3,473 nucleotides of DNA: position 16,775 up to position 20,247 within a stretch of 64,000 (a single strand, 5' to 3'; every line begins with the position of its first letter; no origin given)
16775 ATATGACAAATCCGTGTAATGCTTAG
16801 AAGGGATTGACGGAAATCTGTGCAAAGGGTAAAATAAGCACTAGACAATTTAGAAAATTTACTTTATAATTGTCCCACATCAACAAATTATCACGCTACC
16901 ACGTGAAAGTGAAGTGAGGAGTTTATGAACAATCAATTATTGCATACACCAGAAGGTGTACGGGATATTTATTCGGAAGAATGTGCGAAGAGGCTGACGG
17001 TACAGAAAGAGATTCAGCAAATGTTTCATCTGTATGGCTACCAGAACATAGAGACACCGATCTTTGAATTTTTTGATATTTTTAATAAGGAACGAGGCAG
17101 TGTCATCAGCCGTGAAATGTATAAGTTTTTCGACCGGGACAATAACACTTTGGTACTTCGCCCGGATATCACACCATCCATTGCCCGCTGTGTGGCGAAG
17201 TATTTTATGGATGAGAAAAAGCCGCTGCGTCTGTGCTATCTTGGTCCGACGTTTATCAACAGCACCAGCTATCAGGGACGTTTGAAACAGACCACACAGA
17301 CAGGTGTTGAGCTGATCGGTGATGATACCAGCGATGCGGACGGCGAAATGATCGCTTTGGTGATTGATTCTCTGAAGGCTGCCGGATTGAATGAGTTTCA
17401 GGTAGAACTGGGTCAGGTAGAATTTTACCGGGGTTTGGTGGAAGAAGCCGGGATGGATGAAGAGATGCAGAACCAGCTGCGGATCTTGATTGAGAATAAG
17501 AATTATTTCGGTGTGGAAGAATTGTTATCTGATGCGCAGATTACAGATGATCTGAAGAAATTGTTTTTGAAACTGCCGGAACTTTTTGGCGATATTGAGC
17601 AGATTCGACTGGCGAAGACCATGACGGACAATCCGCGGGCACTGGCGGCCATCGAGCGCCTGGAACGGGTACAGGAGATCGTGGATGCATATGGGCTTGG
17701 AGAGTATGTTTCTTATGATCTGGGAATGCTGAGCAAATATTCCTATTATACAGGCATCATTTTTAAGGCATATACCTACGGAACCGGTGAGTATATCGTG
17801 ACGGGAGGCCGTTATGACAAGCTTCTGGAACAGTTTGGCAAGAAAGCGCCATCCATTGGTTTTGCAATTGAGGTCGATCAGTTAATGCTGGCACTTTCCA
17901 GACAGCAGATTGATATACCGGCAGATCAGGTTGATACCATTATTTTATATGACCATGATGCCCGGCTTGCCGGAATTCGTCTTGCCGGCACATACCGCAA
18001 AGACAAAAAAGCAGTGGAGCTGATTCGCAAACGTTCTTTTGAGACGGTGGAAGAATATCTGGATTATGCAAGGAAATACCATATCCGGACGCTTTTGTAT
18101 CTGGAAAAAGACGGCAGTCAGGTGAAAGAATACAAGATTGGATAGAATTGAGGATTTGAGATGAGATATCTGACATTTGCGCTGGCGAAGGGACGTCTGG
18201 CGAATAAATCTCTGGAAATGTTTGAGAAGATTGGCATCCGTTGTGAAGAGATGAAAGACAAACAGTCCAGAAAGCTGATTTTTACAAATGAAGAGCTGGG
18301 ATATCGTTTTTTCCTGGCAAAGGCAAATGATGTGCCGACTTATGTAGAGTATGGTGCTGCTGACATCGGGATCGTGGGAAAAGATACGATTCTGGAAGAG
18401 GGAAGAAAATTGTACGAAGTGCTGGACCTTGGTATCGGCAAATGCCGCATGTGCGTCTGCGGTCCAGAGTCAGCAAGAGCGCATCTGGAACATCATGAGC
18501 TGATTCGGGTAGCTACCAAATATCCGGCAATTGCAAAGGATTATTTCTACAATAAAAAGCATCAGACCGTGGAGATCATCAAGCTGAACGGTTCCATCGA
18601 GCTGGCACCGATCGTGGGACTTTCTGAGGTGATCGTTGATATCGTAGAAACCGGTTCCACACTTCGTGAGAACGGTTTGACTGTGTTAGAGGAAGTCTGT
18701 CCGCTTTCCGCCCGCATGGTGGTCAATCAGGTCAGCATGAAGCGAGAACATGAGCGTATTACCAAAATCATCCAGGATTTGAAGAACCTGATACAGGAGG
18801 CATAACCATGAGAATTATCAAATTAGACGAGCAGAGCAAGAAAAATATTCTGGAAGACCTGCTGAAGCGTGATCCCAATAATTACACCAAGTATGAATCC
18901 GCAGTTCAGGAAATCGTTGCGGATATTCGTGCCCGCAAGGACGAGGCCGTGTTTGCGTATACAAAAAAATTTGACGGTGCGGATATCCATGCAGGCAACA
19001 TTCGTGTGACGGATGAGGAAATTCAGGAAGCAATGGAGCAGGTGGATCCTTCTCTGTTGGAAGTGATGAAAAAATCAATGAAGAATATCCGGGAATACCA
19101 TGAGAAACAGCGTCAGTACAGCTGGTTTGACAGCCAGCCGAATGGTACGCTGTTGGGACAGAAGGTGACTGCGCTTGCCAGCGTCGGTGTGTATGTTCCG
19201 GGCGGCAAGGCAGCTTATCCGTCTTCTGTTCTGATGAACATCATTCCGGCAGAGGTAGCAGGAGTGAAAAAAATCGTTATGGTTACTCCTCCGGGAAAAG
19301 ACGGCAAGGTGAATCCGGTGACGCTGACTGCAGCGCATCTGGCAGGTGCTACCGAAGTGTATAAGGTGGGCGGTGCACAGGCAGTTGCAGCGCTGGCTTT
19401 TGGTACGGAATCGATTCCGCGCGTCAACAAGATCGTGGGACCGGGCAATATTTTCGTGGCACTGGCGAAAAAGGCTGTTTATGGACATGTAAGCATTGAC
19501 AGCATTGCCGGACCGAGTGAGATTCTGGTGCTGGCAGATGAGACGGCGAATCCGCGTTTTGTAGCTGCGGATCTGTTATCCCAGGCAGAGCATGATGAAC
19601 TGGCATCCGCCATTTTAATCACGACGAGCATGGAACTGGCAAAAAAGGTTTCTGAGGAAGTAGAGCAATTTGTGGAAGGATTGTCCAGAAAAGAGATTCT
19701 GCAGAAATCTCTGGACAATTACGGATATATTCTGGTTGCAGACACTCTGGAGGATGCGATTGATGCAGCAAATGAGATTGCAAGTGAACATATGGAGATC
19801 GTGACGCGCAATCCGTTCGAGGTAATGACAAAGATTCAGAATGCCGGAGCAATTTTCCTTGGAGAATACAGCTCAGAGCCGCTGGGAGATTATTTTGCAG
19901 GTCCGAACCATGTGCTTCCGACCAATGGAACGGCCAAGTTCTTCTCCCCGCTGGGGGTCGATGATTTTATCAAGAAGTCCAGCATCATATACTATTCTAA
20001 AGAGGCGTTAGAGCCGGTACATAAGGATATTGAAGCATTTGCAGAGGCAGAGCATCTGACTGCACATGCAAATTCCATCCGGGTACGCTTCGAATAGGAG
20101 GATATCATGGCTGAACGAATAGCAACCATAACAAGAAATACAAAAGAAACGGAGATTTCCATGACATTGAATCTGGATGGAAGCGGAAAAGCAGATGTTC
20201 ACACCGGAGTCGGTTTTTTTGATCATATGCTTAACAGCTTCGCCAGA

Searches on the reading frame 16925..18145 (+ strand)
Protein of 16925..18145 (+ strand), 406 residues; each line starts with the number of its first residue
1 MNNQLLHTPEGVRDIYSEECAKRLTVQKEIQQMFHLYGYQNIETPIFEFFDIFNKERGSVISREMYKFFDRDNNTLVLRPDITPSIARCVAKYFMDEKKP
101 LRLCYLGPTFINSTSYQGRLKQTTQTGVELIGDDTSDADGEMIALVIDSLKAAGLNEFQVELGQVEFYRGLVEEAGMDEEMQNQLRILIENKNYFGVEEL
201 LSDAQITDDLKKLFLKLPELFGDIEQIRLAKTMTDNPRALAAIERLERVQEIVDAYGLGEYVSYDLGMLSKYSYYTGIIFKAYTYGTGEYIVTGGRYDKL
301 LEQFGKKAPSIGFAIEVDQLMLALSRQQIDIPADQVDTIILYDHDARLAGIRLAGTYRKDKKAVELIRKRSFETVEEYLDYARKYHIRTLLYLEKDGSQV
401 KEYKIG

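Call 53: search_protein_families(library=pfam, proteins=[window:16925-18145:+], max_evalue=0.00001)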
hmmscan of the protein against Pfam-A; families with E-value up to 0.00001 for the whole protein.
window:16925-18145:+ (406 aa): 1 family
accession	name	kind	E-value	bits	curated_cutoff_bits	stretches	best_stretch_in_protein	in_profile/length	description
PF13393.11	tRNA-synt_His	-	7.4e-80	268.9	25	1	11-320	1-308/308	Histidyl-tRNA synthetase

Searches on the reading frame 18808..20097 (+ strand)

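Call 53: search_protein_families(library=pfam, proteins=[window:18808-20097:+], max_evalue=0.00001)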
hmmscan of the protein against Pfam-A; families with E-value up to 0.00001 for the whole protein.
window:18808-20097:+ (429 aa): 1 family
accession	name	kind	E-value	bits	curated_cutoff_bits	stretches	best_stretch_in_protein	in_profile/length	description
PF00815.25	Histidinol_dh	-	1.2e-180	601.3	27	1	20-428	2-411/411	Histidinol dehydrogenase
